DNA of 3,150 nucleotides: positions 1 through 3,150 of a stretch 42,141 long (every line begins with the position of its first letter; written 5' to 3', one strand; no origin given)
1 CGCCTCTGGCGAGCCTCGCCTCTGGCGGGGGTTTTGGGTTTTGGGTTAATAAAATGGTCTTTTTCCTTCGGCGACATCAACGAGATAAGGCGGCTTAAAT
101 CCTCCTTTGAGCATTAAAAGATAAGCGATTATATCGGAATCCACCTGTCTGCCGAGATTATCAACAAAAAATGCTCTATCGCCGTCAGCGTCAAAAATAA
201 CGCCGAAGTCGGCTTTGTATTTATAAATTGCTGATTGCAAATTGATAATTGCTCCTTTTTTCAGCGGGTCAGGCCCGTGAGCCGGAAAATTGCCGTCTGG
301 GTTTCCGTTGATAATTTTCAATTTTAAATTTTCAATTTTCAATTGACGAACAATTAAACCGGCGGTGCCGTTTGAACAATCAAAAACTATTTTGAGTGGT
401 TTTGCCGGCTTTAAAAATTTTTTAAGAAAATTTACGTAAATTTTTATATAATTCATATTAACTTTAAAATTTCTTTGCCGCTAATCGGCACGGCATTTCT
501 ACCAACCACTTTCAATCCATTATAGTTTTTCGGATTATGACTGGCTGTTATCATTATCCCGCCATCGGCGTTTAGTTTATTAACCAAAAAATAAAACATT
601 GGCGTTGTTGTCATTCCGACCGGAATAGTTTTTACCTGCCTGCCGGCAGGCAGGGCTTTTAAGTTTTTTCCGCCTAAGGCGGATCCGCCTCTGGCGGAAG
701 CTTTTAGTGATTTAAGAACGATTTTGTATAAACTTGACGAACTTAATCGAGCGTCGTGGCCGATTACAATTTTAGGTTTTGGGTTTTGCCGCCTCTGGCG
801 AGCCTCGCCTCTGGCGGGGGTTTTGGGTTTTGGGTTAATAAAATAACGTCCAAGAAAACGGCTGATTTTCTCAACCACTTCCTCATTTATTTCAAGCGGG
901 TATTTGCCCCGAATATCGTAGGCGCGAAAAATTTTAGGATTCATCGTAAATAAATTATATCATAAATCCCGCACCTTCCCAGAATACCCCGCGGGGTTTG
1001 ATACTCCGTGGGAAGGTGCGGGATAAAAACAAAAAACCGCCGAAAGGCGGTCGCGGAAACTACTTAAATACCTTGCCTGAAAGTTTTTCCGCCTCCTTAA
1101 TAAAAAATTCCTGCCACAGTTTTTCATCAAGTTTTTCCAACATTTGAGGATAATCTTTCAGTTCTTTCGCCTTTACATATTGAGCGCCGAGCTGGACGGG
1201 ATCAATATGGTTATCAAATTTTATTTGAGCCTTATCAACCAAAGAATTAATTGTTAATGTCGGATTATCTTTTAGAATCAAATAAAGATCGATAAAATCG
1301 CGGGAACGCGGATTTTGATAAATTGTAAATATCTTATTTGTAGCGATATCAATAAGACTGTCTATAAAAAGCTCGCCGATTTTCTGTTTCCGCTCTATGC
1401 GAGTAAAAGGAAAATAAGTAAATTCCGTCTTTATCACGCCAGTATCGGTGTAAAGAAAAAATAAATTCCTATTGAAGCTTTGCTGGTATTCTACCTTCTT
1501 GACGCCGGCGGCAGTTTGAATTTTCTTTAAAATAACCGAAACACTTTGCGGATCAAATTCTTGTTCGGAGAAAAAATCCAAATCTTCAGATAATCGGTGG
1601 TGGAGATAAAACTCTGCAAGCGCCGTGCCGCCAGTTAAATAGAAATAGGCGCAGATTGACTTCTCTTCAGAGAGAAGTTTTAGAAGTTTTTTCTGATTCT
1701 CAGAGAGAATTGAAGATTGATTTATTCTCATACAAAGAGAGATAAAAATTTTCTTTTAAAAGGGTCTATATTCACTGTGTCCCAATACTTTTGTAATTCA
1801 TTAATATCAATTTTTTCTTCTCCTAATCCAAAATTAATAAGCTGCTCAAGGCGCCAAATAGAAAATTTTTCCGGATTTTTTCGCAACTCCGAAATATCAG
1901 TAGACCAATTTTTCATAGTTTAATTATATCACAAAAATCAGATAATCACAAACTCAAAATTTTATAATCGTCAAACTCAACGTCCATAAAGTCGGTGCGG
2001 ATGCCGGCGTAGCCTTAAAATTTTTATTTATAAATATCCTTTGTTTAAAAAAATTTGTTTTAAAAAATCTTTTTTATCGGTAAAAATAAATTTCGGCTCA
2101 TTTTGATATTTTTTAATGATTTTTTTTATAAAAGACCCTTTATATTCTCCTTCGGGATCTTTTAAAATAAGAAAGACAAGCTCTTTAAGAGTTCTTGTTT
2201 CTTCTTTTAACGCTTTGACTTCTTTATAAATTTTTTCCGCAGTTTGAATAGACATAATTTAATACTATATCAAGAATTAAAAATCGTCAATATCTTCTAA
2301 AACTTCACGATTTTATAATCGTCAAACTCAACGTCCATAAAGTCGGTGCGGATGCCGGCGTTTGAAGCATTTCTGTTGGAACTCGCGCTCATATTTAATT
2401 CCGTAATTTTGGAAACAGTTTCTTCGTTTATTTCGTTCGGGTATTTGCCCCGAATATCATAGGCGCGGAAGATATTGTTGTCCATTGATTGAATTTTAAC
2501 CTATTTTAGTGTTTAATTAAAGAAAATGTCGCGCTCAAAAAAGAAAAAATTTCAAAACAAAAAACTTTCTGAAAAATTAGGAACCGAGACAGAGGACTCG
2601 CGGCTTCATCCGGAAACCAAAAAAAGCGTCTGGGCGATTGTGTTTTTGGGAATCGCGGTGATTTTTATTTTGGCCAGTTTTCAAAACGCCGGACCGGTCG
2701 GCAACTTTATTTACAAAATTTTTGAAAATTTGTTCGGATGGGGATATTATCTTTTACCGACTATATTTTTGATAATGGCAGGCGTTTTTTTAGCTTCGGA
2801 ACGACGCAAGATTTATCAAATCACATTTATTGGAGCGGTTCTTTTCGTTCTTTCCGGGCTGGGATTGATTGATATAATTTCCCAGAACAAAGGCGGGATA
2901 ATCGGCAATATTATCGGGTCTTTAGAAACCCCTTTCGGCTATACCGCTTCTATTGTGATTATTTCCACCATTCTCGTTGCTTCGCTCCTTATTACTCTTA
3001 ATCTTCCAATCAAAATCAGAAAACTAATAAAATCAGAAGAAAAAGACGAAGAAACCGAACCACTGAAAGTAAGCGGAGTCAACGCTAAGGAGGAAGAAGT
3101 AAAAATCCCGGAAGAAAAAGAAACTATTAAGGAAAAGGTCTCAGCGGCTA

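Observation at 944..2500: Rearranged pmm locus: split pmm, orphan duplicated pmm 5' end, 51-bp perfect direct repeats, and an inserted AbiEii-type toxin module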

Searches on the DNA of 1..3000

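Call 24: search_rna_families(source=window, start=1, end=3000, threshold=evalue, max_evalue=1)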
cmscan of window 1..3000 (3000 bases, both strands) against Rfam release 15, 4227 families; matches with E-value up to 1: 5.
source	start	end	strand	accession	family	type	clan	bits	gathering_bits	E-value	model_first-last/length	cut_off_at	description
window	964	1024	-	RF04065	mir-7563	Gene; miRNA;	-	30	80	0.0038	1-76/76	no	mir-7563 microRNA precursor family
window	2163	2209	-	RF03623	mir-1252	Gene; miRNA;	-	25.1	70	0.37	1-65/65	no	mir-1252 microRNA precursor family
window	605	654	+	RF00083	GlmZ_SraJ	Gene; sRNA;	CL00011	21.4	60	0.022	156-209/214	no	GlmZ RNA activator of glmS mRNA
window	353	497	-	RF00125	IS128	Gene; sRNA;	-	20.6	80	0.36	1-209/209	no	IS128 RNA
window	2692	2842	-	RF00125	IS128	Gene; sRNA;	-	20.2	80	0.45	1-209/209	no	IS128 RNA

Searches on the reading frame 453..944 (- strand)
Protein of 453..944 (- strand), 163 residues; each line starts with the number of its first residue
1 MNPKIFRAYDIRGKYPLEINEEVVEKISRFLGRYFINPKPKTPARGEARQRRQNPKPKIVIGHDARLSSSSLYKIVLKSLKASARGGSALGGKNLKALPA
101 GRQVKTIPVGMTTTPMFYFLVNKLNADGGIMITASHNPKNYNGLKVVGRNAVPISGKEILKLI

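Call 4: search_protein_families(library=pfam, proteins=[window:453-944:-], max_evalue=0.1)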
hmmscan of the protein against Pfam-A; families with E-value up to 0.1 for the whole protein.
window:453-944:- (163 aa): 1 family
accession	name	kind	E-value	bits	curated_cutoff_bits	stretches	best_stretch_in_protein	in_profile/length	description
PF02878.22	PGM_PMM_I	-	2.8e-30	105.3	22.5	1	4-159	2-124/138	Phosphoglucomutase/phosphomannomutase, alpha/beta/alpha domain I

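Call 8: find_encoding_contigs(protein=window:453-944:-, flank=10000, max_places=10)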
Protein window:453-944:- (163 aa): 9 contigs read that carry it; 3 places shown.
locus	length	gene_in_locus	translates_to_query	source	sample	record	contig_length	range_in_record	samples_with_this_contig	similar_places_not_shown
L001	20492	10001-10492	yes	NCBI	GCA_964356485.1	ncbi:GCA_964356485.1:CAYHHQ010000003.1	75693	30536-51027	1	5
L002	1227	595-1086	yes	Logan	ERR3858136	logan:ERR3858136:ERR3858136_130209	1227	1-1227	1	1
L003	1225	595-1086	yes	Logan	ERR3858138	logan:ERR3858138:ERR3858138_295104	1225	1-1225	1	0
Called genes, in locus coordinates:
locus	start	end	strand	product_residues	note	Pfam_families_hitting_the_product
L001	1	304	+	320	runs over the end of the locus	PF01018:GTP1_OBG, PF01926:MMR_HSR1, PF02421:FeoB_N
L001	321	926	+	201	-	PF09335:VTT_dom (weak)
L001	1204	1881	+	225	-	PF05552:MS_channel_1st_1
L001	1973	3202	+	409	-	PF00464:SHMT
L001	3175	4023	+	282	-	PF00763:THF_DHG_CYH, PF02882:THF_DHG_CYH_C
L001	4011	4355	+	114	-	PF01219:DAGK_prokar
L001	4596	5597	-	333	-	PF00154:RecA_N, PF08423:Rad51, PF06745:ATPase (faint), PF21096:RecA_C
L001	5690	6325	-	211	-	PF13413:HTH_25, PF09136:Glucodextran_B (weak)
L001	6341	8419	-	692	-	PF13491:FtsK_4TM (weak), PF17854:FtsK_alpha, PF01580:FtsK_SpoIIIE, PF09397:FtsK_gamma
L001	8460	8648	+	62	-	-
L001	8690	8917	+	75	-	-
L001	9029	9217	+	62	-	-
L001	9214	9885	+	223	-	PF08843:AbiEii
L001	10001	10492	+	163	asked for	PF02878:PGM_PMM_I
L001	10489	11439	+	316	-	PF02879:PGM_PMM_II, PF02880:PGM_PMM_III, PF00408:PGM_PMM_IV (weak)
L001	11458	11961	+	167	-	PF04308:RNaseH_like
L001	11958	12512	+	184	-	PF01612:DNA_pol_A_exo1 (weak)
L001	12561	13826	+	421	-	PF00089:Trypsin, PF10459:Peptidase_S46 (faint), PF13365:Trypsin_2, PF13180:PDZ_2, PF00595:PDZ (weak), PF17820:PDZ_6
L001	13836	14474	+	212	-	PF01553:Acyltransferase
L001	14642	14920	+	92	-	-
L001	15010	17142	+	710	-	PF17191:RecG_wedge, PF04851:ResIII, PF00270:DEAD, PF00271:Helicase_C, PF19833:RecG_dom3_C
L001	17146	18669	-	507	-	PF13632:Glyco_trans_2_3 (weak)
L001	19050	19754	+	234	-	PF00849:PseudoU_synth_2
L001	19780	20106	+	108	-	PF01245:Ribosomal_L19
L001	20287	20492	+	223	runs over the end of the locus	PF14528:LAGLIDADG_3 (faint)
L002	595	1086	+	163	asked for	PF02878:PGM_PMM_I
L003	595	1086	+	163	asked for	PF02878:PGM_PMM_I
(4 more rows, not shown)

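Call 21: find_related_loci(query=A1, collection=genome_contigs, flank=8000)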
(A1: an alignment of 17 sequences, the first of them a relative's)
Query A1 (316 aa) in genome_contigs; peptide patterns used: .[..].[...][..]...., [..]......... (x = any residue, [..] = any of these).
600 stretches matched a pattern (row limit reached: there are more); 593 encode a relative of the query (tblastn E <= 1e-3); the best 80 are kept; 80 distinct loci.
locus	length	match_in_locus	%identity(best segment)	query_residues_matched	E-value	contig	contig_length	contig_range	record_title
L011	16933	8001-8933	45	3-300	5e-85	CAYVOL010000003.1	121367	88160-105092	MAG TPA_asm: uncultured Candidatus Saccharibacteria bacterium isolate SRP093762_co1_174 genome assembly, contig: NODE_86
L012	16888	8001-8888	38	5-315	4e-66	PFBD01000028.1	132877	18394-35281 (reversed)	MAG: Candidatus Harrisonbacteria bacterium CG10_big_fil_rev_8_21_14_0_10_49_15 CG10_8_21_14_0.10_scaffold_332_c, whole g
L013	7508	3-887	34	2-315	1e-49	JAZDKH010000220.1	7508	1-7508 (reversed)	MAG: Methanobacteriota archaeon isolate MEGAHIT-group-0.525 k141_18511292, whole genome shotgun sequence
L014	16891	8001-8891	34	1-316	3e-48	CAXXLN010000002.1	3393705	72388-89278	MAG: Desulfatiglandales bacterium isolate 53c9cee3-5eb1-4031-9065-1ba860722897 genome assembly, contig: contig_2, whole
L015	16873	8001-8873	36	7-313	3e-48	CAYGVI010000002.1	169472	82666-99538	MAG TPA_asm: uncultured Methanosarcinales archaeon isolate ERP119294_co2_107 genome assembly, contig: k141_1863459, whol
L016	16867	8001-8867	31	7-315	5e-48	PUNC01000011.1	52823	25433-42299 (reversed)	MAG: PVC group bacterium isolate B1Sed10_207 B1-Sed10-C321, whole genome shotgun sequence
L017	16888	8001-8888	31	2-315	9e-48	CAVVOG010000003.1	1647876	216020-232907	MAG: uncultured Actinomycetes bacterium isolate MFD09779.bin.1.329 genome assembly, contig: contig_6740, whole genome sh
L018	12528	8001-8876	32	7-315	1e-46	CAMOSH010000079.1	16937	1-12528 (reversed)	MAG: uncultured Verrucomicrobia bacterium isolate SRR873605_bin.155_metaWRAP_v1.3_MAG genome assembly, contig: NODE_6759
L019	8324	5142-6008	36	7-313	8e-46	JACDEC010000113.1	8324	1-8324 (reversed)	MAG: Planctomycetota bacterium isolate MGR_bin350 SD2902_NODE_1645_length_8324_cov_1.281688, whole genome shotgun sequen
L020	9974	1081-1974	31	19-316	4e-46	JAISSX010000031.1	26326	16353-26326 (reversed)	MAG: Bifidobacteriaceae bacterium isolate Md513_bin114 k119_2560569, whole genome shotgun sequence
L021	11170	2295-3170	34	7-315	5e-46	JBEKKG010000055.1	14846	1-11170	MAG: Planctomycetota bacterium isolate SPRUCE 341 SPRUCE_341_55, whole genome shotgun sequence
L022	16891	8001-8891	30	1-316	9e-46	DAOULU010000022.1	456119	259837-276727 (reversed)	MAG TPA_asm: Anaerolineales bacterium isolate W31_54 k127_306905, whole genome shotgun sequence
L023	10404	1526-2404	32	2-315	3e-45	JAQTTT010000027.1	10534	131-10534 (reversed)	MAG: Candidatus Nanoarchaeia archaeon isolate STB_47 NODE_16439_length_10534_cov_7.800615_Sandtown_B, whole genome shotg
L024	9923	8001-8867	34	7-315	3e-45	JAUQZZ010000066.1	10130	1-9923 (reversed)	MAG: Candidatus Brocadiales bacterium isolate Bin_313 NODE_74_length_10130_cov_7.501340, whole genome shotgun sequence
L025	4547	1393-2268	32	7-315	4e-45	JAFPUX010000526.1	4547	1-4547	MAG: Kiritimatiellae bacterium isolate RGIG1497 Goat_Abomasum-2__c499741, whole genome shotgun sequence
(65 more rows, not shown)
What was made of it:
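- Tried and rejected: genome_contigs scan (call 21).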

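Call 22: search_protein_families(library=ncbifam, proteins=[L001:10489-11436:+, window:453-944:-], max_evalue=0.1)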
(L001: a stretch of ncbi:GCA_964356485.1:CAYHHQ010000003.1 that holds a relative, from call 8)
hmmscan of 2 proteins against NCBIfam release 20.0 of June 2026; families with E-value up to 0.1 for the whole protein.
L001:10489-11436:+ (316 aa): 6 families
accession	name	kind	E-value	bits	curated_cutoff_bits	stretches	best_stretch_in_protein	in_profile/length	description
NF007088.0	PRK09542.1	equivalog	4.3e-44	151.3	618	2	6-176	159-336/456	phosphomannomutase/phosphoglucomutase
TIGR03990.1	Arch_GlmM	equivalog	1.1e-40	139.9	439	1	3-311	148-440/444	phosphoglucosamine mutase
NF046027.1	PhglucPhmanMutPgmG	equivalog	3.1e-34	118.4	600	2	7-177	156-332/460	phosphoglucomutase/phosphomannomutase PgmG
NF011943.0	PRK15414.1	subfamily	1.9e-33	116.2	801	2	6-176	154-336/456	phosphomannomutase CpsG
TIGR01455.1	glmM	equivalog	2.2e-17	62.9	447.55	1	4-176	152-331/442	phosphoglucosamine mutase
NF005737.0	PRK07564.1-1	equivalog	0.00081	18.1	378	1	20-112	205-300/543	alpha-D-glucose phosphate-specific phosphoglucomutase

window:453-944:- (163 aa): 6 families
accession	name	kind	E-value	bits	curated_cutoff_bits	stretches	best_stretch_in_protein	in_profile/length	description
TIGR03990.1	Arch_GlmM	equivalog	1.6e-23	83.3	439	1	4-157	2-117/444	phosphoglucosamine mutase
NF011943.0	PRK15414.1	subfamily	3.8e-19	69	801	1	5-160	6-123/456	phosphomannomutase CpsG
NF046027.1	PhglucPhmanMutPgmG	equivalog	5.1e-17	61.7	600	1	3-162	7-130/460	phosphoglucomutase/phosphomannomutase PgmG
NF007088.0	PRK09542.1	equivalog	1.1e-14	54.3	618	1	4-158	10-128/456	phosphomannomutase/phosphoglucomutase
TIGR01455.1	glmM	equivalog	1.2e-14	53.9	447.55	1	46-152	28-115/442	phosphoglucosamine mutase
NF005737.0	PRK07564.1-1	equivalog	0.0014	17.3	378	1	104-142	82-120/543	alpha-D-glucose phosphate-specific phosphoglucomutase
